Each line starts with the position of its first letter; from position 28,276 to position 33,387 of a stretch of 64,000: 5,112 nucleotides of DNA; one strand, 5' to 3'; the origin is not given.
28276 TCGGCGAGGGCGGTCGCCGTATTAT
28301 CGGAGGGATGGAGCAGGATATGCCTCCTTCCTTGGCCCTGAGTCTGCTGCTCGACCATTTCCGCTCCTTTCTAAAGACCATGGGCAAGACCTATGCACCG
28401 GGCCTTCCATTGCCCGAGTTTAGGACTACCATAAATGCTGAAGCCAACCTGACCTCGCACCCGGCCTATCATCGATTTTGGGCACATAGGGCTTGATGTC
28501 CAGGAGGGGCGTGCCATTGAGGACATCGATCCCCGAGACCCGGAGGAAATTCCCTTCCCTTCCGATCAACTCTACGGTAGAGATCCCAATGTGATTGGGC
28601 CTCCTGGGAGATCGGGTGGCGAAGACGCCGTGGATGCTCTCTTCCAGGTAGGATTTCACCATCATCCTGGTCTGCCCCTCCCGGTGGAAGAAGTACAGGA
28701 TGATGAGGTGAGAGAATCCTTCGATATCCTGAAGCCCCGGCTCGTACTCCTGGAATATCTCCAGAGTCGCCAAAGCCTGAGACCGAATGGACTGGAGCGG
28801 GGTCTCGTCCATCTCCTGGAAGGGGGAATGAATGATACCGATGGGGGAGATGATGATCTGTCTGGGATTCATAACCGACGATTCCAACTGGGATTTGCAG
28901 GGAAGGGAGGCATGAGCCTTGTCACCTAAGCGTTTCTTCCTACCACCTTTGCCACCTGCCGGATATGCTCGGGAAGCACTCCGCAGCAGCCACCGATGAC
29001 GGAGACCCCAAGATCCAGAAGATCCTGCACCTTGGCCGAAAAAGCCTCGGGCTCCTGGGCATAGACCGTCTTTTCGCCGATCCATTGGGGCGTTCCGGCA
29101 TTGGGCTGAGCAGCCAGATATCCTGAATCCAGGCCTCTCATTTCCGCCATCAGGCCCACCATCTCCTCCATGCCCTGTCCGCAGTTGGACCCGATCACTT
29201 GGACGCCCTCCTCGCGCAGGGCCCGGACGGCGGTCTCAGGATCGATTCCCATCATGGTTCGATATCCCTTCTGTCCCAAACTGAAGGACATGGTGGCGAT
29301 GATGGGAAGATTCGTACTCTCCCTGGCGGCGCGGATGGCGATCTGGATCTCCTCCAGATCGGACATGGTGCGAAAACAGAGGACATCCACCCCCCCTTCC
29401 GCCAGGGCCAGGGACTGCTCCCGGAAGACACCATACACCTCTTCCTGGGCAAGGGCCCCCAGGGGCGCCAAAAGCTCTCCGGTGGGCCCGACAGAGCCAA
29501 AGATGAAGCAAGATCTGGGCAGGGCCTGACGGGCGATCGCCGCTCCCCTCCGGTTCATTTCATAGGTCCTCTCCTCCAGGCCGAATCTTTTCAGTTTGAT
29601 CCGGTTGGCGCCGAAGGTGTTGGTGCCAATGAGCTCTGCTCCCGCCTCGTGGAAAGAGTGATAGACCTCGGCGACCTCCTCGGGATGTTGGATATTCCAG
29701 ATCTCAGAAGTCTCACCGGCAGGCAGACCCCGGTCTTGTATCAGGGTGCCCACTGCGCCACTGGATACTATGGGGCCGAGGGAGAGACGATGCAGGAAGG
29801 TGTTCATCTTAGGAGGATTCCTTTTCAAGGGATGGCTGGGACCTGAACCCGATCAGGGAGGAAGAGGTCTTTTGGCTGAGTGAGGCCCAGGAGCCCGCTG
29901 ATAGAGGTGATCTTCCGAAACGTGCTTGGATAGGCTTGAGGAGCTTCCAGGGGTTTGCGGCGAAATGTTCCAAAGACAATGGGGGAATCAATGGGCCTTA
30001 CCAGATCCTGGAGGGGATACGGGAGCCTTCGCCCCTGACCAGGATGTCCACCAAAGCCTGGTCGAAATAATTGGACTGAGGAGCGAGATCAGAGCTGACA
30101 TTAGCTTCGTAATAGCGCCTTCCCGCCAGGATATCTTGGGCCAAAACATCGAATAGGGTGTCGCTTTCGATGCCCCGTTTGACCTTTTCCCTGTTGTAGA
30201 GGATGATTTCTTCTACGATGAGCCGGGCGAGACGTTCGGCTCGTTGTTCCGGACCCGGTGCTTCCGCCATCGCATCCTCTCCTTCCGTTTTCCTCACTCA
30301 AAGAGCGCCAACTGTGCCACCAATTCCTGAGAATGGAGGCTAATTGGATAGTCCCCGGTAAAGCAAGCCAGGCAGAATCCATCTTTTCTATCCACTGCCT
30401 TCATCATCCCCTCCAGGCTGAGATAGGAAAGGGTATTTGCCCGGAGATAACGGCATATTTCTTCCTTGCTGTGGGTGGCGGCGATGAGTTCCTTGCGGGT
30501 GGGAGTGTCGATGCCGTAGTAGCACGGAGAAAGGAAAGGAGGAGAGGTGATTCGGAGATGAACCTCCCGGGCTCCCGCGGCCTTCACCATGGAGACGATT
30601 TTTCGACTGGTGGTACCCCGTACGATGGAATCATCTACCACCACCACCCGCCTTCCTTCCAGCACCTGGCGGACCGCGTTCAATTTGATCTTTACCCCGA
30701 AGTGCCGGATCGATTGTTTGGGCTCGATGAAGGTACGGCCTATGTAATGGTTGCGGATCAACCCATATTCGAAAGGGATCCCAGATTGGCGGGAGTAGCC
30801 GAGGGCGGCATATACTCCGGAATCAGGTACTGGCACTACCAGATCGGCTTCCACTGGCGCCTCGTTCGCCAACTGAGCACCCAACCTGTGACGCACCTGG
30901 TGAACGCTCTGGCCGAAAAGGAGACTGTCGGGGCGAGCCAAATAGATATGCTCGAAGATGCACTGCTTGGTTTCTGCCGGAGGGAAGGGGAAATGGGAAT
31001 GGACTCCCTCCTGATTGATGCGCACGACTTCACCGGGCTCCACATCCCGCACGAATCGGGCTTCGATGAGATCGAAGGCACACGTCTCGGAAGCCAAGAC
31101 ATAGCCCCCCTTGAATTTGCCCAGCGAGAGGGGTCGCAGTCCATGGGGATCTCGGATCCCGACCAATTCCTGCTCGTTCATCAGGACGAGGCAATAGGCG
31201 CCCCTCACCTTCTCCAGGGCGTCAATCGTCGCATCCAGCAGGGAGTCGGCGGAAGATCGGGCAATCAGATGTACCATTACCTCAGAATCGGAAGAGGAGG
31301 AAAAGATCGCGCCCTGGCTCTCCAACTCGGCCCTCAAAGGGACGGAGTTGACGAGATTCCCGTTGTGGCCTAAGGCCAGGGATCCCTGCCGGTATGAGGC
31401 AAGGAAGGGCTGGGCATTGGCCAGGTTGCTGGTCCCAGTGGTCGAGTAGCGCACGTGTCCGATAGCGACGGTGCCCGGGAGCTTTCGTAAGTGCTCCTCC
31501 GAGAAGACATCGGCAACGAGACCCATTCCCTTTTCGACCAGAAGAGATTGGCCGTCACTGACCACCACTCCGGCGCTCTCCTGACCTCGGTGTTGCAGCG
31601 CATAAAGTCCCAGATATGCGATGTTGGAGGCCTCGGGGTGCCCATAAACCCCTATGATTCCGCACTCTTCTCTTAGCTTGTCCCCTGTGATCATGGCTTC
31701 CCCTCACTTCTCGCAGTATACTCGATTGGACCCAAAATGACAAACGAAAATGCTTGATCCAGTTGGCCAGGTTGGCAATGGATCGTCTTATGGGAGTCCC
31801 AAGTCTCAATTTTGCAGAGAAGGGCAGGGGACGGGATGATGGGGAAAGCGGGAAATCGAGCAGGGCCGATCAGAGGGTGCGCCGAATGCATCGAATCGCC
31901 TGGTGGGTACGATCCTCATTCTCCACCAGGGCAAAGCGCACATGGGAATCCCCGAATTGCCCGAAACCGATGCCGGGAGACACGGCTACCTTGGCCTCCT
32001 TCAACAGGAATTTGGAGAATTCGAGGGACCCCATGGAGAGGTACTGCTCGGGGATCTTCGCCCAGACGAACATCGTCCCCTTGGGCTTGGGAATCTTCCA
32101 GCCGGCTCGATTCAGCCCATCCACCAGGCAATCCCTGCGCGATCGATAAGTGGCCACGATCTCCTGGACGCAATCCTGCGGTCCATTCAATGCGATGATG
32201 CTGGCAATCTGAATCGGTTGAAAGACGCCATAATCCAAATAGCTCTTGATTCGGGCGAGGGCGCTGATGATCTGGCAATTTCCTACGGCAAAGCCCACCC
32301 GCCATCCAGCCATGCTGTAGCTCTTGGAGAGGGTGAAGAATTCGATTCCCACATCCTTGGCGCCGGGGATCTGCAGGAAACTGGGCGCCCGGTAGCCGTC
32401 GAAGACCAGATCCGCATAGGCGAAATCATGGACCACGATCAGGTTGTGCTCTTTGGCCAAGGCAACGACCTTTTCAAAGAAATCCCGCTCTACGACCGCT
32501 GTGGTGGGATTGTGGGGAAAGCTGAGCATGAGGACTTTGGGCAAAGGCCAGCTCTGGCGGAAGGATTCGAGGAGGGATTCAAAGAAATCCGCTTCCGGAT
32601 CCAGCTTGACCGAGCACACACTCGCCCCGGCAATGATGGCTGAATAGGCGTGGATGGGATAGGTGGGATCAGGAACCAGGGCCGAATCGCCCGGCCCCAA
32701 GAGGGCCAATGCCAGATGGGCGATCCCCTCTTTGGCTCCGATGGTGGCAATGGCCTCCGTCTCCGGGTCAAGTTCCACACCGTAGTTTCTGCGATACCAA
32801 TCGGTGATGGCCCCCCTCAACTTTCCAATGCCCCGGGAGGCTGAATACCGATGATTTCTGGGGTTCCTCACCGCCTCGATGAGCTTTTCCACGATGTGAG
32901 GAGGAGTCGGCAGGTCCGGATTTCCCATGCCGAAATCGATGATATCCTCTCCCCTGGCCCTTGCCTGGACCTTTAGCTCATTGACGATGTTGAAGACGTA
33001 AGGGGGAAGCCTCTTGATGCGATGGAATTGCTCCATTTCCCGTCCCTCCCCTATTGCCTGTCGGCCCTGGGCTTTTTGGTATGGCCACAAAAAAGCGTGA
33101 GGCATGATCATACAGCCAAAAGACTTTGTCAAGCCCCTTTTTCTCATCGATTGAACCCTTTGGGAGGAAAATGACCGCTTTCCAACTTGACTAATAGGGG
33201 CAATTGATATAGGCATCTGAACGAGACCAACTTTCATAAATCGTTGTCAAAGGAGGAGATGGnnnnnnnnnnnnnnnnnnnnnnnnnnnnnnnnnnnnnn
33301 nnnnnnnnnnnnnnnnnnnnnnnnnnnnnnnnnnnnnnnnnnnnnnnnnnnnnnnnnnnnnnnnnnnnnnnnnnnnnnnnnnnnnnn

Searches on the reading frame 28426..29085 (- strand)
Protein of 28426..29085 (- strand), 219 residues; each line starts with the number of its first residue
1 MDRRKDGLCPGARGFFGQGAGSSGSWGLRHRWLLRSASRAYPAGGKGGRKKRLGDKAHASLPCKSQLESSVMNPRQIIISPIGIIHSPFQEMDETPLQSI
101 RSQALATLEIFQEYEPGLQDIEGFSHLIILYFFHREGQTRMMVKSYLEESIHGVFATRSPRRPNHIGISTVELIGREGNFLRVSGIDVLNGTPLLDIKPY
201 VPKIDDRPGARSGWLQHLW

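Call 20: search_protein_families(library=pfam, proteins=[window:28426-29085:-], max_evalue=0.0001)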
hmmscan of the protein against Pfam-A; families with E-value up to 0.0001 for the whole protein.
window:28426-29085:- (219 aa): 1 family
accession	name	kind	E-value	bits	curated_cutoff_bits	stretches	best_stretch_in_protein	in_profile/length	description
PF01980.22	TrmO_N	-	6.3e-37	126.8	26.8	1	95-205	2-116/116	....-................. O N-terminal domain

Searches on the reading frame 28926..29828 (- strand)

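Call 20: search_protein_families(library=pfam, proteins=[window:28926-29828:-], max_evalue=0.0001)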
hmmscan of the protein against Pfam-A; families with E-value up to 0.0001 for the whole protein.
window:28926-29828:- (300 aa): 1 family
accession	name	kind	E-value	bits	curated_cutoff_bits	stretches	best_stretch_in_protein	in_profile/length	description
PF02574.22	S-methyl_trans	-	4.2e-67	227.4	22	1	21-296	2-283/283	Homocysteine S-methyltransferase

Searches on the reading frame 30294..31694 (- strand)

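Call 87: search_protein_families(library=pfam, proteins=[window:30294-31694:-], max_evalue=0.001)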
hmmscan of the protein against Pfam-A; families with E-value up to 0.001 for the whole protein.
window:30294-31694:- (466 aa): 4 families
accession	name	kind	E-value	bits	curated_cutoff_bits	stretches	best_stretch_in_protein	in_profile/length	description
PF13522.11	GATase_6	-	2.3e-20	73.4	27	1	73-203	9-130/130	Glutamine amidotransferase domain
PF13537.11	GATase_7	-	5.5e-19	68.8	25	1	91-207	10-121/123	Glutamine amidotransferase domain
PF00156.33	Pribosyltran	-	2.3e-07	30.7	26.3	1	269-380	16-120/158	Phosphoribosyl transferase domain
PF13230.11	GATase_4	-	3.6e-06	26.5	23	1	74-121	71-118/272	Glutamine amidotransferases class-II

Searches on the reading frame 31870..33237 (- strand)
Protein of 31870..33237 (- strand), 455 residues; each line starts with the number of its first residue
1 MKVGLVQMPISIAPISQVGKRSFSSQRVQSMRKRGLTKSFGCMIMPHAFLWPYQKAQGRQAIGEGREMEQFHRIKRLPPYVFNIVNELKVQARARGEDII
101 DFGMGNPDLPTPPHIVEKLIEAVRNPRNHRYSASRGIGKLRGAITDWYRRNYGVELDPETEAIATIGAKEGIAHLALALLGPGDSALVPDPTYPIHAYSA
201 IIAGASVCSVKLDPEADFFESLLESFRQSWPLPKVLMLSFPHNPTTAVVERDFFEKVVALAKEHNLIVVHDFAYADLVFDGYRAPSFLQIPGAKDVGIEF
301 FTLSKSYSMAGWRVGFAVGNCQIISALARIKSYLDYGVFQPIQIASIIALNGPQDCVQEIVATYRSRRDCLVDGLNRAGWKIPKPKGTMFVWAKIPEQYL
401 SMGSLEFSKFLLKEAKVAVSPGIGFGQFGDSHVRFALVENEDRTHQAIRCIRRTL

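Call 87: search_protein_families(library=pfam, proteins=[window:31870-33237:-], max_evalue=0.001)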
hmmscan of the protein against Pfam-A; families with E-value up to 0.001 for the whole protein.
window:31870-33237:- (455 aa): 1 family
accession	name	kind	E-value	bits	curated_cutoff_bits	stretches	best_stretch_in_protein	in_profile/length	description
PF00155.27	Aminotran_1_2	-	3.1e-61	208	19.7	1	98-442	2-353/361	Aminotransferase class I and II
